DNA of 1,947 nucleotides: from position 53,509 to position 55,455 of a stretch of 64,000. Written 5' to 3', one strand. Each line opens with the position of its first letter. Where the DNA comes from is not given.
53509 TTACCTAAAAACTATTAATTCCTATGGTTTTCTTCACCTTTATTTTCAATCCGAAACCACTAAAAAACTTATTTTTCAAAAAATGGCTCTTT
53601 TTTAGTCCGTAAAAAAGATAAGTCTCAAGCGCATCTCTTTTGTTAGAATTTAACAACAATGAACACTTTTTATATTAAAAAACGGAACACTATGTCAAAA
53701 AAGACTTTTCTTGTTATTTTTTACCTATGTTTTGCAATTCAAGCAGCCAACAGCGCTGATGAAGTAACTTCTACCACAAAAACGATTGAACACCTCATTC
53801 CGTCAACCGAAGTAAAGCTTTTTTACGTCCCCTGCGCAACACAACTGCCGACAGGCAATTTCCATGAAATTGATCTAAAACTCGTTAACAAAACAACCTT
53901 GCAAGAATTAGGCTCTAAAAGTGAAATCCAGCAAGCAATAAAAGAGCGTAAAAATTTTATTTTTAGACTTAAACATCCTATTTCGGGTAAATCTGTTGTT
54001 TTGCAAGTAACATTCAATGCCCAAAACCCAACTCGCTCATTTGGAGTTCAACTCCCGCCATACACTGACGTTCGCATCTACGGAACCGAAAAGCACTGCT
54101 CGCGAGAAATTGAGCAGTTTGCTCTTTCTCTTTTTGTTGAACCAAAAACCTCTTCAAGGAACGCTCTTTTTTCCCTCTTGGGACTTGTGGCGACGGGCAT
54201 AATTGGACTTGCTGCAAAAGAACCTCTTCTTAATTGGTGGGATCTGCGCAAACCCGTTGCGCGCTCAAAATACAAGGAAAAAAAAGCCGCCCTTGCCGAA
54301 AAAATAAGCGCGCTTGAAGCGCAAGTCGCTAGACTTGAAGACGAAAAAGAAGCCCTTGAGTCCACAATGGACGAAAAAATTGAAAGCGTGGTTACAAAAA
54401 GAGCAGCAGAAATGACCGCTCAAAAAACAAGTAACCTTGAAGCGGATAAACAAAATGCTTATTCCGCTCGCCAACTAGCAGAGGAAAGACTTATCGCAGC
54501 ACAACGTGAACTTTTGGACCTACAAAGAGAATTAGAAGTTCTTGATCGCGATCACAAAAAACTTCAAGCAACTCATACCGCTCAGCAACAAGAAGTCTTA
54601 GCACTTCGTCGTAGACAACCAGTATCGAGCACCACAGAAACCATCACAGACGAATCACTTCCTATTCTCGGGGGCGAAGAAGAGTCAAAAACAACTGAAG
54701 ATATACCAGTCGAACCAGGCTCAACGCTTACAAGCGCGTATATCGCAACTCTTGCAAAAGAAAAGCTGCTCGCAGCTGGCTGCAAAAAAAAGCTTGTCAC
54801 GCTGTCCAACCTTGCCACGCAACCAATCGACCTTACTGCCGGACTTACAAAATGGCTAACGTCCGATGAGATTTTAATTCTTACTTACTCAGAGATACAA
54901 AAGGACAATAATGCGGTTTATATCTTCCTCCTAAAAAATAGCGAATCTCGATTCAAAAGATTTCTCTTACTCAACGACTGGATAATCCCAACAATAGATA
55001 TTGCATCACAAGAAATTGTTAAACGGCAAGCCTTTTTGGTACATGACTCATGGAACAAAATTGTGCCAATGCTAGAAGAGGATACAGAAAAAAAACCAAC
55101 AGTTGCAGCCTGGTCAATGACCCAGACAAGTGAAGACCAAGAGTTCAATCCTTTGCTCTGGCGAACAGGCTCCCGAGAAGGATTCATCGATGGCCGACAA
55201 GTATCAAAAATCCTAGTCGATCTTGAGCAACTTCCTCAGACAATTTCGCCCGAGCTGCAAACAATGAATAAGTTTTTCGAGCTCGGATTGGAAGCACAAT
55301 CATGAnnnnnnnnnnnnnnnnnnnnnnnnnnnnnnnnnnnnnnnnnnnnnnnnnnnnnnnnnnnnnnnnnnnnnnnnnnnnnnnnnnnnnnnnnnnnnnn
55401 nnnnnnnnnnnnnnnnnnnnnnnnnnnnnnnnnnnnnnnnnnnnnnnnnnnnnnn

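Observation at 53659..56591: Translationally coupled pair of paralogous signal-peptide / single-TM proteins ending in NKFF[ED]LG, just upstream of the bat operon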

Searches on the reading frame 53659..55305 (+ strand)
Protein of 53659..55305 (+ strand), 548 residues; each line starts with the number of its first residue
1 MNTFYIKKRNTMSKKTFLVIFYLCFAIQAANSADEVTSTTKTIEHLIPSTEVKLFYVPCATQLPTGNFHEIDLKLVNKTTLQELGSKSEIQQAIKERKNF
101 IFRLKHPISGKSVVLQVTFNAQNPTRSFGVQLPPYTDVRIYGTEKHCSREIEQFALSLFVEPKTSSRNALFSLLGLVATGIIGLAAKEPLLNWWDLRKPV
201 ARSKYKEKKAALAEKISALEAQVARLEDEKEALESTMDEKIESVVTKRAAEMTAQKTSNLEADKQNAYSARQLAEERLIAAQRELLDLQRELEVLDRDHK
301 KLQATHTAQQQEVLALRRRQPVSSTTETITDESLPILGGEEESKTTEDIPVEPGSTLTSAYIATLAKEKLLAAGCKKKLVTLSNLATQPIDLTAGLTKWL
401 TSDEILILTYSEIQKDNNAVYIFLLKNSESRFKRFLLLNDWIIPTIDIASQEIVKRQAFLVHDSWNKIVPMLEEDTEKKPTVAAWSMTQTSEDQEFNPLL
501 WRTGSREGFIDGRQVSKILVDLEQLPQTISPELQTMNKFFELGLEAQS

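Call 4: search_protein_families(library=pfam, proteins=[window:53659-55302:+], max_evalue=0.1)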
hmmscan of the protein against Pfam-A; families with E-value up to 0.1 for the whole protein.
window:53659-55302:+ (548 aa): 2 families
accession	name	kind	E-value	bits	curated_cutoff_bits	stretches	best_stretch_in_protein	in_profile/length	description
PF09798.14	LCD1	-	0.015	14.2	25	1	202-297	21-82/616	DNA damage checkpoint protein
PF19220.6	Rod_CreS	-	0.024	14.1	100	1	202-320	36-155/359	Crescentin, rod domain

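Call 5: find_encoding_contigs(protein=window:53659-55305:+, flank=10000, max_places=6)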
Protein window:53659-55305:+ (548 aa): no gene with exactly this product is on record in the collection.

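Call 6: find_homologous_proteins(query=window:53659-55302:+, max_evalue=0.01)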
Query window:53659-55302:+ (548 aa): 2 proteins with E <= 0.01 among 8000 candidates.
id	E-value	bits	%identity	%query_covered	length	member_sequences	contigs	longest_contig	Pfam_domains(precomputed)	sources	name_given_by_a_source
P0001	0.0e+0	1162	100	98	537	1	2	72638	-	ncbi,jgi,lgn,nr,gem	ncbi:hypothetical protein FJ366_01675 [Candidatus Dependentiae bacterium]|nr:hypothetical protein [C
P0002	9.1e-66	241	34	96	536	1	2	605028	-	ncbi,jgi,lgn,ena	jgi:hypothetical protein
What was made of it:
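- Checked: NCBI annotates ORF1 from 53692 (537 aa, FJ366_01675; call 6).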

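Call 7: find_encoding_contigs(protein=P0002, flank=10000, max_places=6)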
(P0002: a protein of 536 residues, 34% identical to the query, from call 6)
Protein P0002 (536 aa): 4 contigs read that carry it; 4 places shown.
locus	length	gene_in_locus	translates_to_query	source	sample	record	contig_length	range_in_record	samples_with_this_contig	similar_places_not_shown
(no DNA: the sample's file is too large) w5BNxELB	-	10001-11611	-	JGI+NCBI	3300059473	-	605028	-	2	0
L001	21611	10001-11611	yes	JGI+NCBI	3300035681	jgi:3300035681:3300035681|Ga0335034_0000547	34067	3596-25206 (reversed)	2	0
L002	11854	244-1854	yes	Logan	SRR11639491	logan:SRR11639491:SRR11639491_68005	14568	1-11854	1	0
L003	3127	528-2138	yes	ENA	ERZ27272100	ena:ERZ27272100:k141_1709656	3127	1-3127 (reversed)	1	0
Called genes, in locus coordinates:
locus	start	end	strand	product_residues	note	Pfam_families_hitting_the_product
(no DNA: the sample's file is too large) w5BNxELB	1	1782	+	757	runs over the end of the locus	PF01751:Toprim, PF01131:Topoisom_bac, PF01396:Zn_ribbon_Top1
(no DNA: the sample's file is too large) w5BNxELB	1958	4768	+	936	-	-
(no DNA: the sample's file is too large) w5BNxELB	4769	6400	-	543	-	-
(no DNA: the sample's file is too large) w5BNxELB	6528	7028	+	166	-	-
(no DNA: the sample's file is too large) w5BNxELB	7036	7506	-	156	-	PF11969:DcpS_C, PF01230:HIT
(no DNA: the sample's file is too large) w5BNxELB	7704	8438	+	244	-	-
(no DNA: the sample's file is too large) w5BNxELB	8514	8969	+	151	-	PF02130:YbeY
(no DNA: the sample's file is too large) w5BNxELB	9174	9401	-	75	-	-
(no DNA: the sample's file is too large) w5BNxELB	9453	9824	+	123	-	PF00903:Glyoxalase, PF12681:Glyoxalase_2 (weak)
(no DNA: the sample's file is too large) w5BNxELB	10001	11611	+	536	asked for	-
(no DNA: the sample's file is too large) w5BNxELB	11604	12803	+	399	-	-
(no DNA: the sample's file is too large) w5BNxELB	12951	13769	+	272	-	PF00106:adh_short, PF08659:KR, PF13561:adh_short_C2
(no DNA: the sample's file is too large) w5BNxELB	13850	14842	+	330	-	PF00092:VWA, PF13519:VWA_2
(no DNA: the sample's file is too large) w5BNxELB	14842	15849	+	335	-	PF00092:VWA, PF13519:VWA_2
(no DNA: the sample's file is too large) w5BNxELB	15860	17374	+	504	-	-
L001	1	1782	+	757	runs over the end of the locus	PF01751:Toprim, PF01131:Topoisom_bac, PF01396:Zn_ribbon_Top1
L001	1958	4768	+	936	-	-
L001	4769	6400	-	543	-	-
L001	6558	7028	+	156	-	-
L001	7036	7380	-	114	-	PF11969:DcpS_C, PF01230:HIT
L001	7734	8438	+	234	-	-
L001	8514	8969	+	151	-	PF02130:YbeY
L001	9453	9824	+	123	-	PF00903:Glyoxalase, PF12681:Glyoxalase_2 (weak)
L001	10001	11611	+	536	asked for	-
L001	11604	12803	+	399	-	-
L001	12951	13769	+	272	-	PF00106:adh_short, PF08659:KR, PF13561:adh_short_C2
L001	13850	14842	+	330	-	PF00092:VWA, PF13519:VWA_2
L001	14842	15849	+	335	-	PF00092:VWA, PF13519:VWA_2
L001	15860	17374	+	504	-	-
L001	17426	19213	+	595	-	PF13584:BatD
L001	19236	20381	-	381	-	-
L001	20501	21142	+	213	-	-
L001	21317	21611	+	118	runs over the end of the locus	-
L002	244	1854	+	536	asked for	-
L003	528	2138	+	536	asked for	-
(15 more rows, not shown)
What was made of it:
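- It lies upstream with one gene in between in L001 (call 7).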

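Call 16: find_related_loci(query=A1, collection=metagenome_contigs, flank=10000)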
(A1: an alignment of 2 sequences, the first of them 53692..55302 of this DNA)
Query A1 (537 aa) in metagenome_contigs; peptide patterns used: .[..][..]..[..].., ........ (x = any residue, [..] = any of these).
129 stretches matched a pattern, but none encodes a relative of the query by tblastn (E <= 1e-3).

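Call 17: find_related_loci(query=A1, collection=genome_contigs, flank=10000)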
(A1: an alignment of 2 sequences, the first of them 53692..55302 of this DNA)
Query A1 (537 aa) in genome_contigs; peptide patterns used: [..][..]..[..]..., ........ (x = any residue, [..] = any of these).
86 stretches matched a pattern, but none encodes a relative of the query by tblastn (E <= 1e-3).

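Call 35: search_protein_families(library=ncbifam, proteins=[window:53692-55302:+, L001:11604-12800:+, P0002], max_evalue=0.1)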
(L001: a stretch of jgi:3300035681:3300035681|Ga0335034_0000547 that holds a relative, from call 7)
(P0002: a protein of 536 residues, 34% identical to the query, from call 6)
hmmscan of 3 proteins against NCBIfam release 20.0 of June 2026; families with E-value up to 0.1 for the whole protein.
window:53692-55302:+ (537 aa): 4 families
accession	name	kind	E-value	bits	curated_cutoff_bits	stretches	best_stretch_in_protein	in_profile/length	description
NF045487.1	ASRP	equivalog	0.011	14.3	300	1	193-308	146-264/593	archaea-specific SMC-related protein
TIGR04523.1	Mplasa_alph_rch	subfamily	0.016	13.2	270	1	199-307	338-447/745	helix-rich protein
TIGR01843.1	type_I_hlyD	subfamily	0.02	13.8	208.65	1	190-315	117-240/422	HlyD family type I secretion periplasmic adaptor subunit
TIGR02169.1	SMC_prok_A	equivalog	0.073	10.7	729.4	1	191-311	670-791/1165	chromosome segregation protein SMC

L001:11604-12800:+ (399 aa): 0 families

P0002 (536 aa): 5 families
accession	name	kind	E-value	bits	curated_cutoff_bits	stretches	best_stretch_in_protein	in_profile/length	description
NF045487.1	ASRP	equivalog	1.8e-05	23.5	300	1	195-323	322-449/593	archaea-specific SMC-related protein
TIGR02169.1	SMC_prok_A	equivalog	0.019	12.7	729.4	1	197-403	710-914/1165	chromosome segregation protein SMC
NF001933.0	PRK00711.1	subfamily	0.041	12.9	383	1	236-383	95-243/429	D-amino acid dehydrogenase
NF041034.1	Rad50_Sulf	equivalog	0.044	11.6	1000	1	202-324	438-559/872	DNA double-strand break repair ATPase Rad50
NF045780.1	TrlF_fam_ATP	equivalog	0.057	12.1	350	1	198-499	468-784/944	TrlF family AAA-like ATPase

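Call 38: predict_structure(alignment_id=A1)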
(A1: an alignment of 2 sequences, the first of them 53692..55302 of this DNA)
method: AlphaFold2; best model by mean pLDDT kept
length: 537 residues; sequences in the alignment: 2
mean_pLDDT: 46.5   pTM: 0.28
mean pLDDT of the five models: 46.5, 44.2, 42.8, 42.6, 42.2
residues with pLDDT >= 90: 0; 70-90: 90; 50-70: 123; < 50: 324
segments of 3 or more residues with pLDDT < 50: 1-55, 60-81, 92-101, 109-127, 134-189, 305-346, 377-379, 417-422, 430-461, 464-537
pLDDT, mean of each block of 10 residues (from residue 1): 43 33 27 30 39 47 33 40 52 45 52 34 44 49 43 29 28 28 34 68 77 77 75 60 66 76 76 78 71 60 46 29 22 26 46 64 68 63 71 67 56 52 52 33 31 43 39 29 25 23 24 28 30 25
secondary structure, 60 per line:
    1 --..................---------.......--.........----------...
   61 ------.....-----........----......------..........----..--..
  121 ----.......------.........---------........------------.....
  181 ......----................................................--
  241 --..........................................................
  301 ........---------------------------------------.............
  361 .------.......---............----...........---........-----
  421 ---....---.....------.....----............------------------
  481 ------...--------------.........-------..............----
elements in order: H3-20 E30-36 E39-47 E58-60 H67-71 H77-84 E89-94 E101-110 E125-131 H138-146 H156-163 H176-186 H191-238 H243-308 H348-361 E368-370 H371-374 H378-389 E394-398 H399-404 H408-415 E424-427 E431-435 E442-446 H451-462 H504-512 H520-533
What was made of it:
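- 53692..53757 (+): ORF1 signal-peptide-like N-terminus (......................). AF2 predicts helix 3-20 (call 38).
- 54259..54621 (+): ORF1-specific helical/coiled-coil insert (residues ~190-310). It is absent from ORF2-type proteins and poorly conserved (22-30% identity). AF2 helices 191-238 and 243-308 at pLDDT 60-78 (call 38).
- Checked: The ORF1 insert is predicted as helices 191-238 and 243-308 (call 38).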

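Call 57: fold_search(model_id=the predicted structure, library=pdb)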
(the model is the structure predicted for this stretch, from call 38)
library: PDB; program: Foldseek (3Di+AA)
matches with E <= 10: 794; with E <= 0.001: 0
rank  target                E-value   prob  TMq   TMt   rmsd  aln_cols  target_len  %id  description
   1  5xei                  8.8e-03  0.14  0.09  0.09  34.1       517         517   10  Crystal structure of the Smc head domain with a coiled coil and joint derived from Pyrococcus yayanosii (released 2017-06-07)
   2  8t8f_E                1.1e-02  0.82  0.16  0.24  24.3       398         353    9  Smc5/6 8mer (released 2023-11-15)
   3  7w1m_A                1.3e-02  0.98  0.16  0.21  17.1       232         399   10  Cryo-EM structure of human cohesin-CTCF-DNA complex (released 2023-05-31)
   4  5da9_A                1.4e-02  0.69  0.13  0.15  17.8       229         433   11  ATP-gamma-S bound Rad50 from Chaetomium thermophilum in complex with the Rad50-binding domain of Mre11 (released 2016-03-02)
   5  5dac_B                1.6e-02  0.41  0.14  0.17  26.6       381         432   12  ATP-gamma-S bound Rad50 from Chaetomium thermophilum in complex with DNA (released 2016-03-02)
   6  9qxx_B                2.6e-02  0.57  0.12  0.10  61.9       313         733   16  JetABC DNA loaded state dimer (released 2025-10-01)
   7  5dac_A                2.9e-02  0.33  0.14  0.16  27.5       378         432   11  ATP-gamma-S bound Rad50 from Chaetomium thermophilum in complex with DNA (released 2016-03-02)
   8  8tsc_B                3.3e-02  0.93  0.19  0.36  19.0       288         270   11  Human PI3K p85alpha/p110alpha H1047R bound to compound 3 (released 2023-11-22)
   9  7myn_B                4.5e-02  0.91  0.19  0.35  17.1       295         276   12  Cryo-EM Structure of p110alpha in complex with p85alpha (released 2021-11-10)
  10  8v8i_D                5.0e-02  0.60  0.11  0.25  21.0       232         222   11  PI3Ka H1047R co-crystal structure with inhibitor in cryptic pocket (compound 5). (released 2024-03-20)
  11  8ts9_B                5.4e-02  0.93  0.19  0.36  16.0       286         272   12  Human PI3K p85alpha/p110alpha H1047R bound to compound 1 (released 2023-11-22)
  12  7nsu_D                5.4e-02  0.47  0.16  0.19  17.3       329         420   13  ColicinE9 intact translocation complex (released 2021-08-11)
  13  8sbj_B                5.4e-02  0.38  0.11  0.22  21.2       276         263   13  Co-structure Phosphatidylinositol 4,5-bisphosphate 3-kinase catalytic subunit alpha isoform complexed with brain penet (released 2023-07-19)
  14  7tz7_B                5.4e-02  0.38  0.11  0.21  22.4       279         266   11  PI3K alpha in complex with an inhibitor (released 2022-05-18)
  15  8ilv_B                5.7e-02  0.97  0.19  0.37  15.6       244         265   12  Cryo-EM structure of PI3Kalpha in complex with compound 18 (released 2023-09-06)
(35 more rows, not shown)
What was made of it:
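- On SMC / HlyD / crescentin-type coiled-coil proteins: Foldseek TM-scores are below 0.25 (call 57).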

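Call 59: search_protein_families(library=padloc, proteins=[window:53692-55302:+, P0002], max_evalue=0.1)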
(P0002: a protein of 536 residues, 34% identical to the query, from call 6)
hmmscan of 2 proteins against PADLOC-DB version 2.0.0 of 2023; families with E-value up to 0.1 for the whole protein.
window:53692-55302:+ (537 aa): 1 family
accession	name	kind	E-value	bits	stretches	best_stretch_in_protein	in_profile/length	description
PDLC02741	PbeC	-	0.024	11.2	1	194-302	376-479/644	PbeC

P0002 (536 aa): 6 families
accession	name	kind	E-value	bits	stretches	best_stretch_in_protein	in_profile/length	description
PDLC00518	JetC1|JetC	-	0.0052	12.6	1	194-331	313-452/1112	DUF3584 domain; MukB-like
PDLC00519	JetC1|JetC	-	0.006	12.8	1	195-327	265-451/1097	DUF3584 domain; MukB-like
PDLC00505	JetC1|JetC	-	0.015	11.3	1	196-329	676-807/1118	DUF3584 domain; MukB-like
PDLC00580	JetC3|JetC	-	0.028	10.6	1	199-391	251-442/1068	DUF3584 domain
PDLC00553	JetC2|JetC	-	0.041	9.7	1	222-416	851-1073/1361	DUF3584 domain; MukB-like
PDLC00551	JetC2|JetC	-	0.071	8.9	1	198-409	875-1088/1365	DUF3584 domain; MukB-like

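Call 60: search_protein_families(library=phrogs, proteins=[window:53692-55302:+, P0002], max_evalue=0.1)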
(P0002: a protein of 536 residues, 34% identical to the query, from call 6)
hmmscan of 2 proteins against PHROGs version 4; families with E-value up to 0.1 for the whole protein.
window:53692-55302:+ (537 aa): 2 families
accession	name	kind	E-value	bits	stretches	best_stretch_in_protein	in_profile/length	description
phrog_33443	-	unknown function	0.048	14.9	0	193-222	30-59/68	-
phrog_4949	-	unknown function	0.062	13.4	1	188-309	159-267/447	-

P0002 (536 aa): 2 families
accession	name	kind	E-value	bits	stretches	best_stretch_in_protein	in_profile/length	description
phrog_1775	-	head and packaging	0.00036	19.1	1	197-452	517-702/1609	minor head protein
phrog_4949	-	unknown function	0.0017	18.6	1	191-337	161-304/447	-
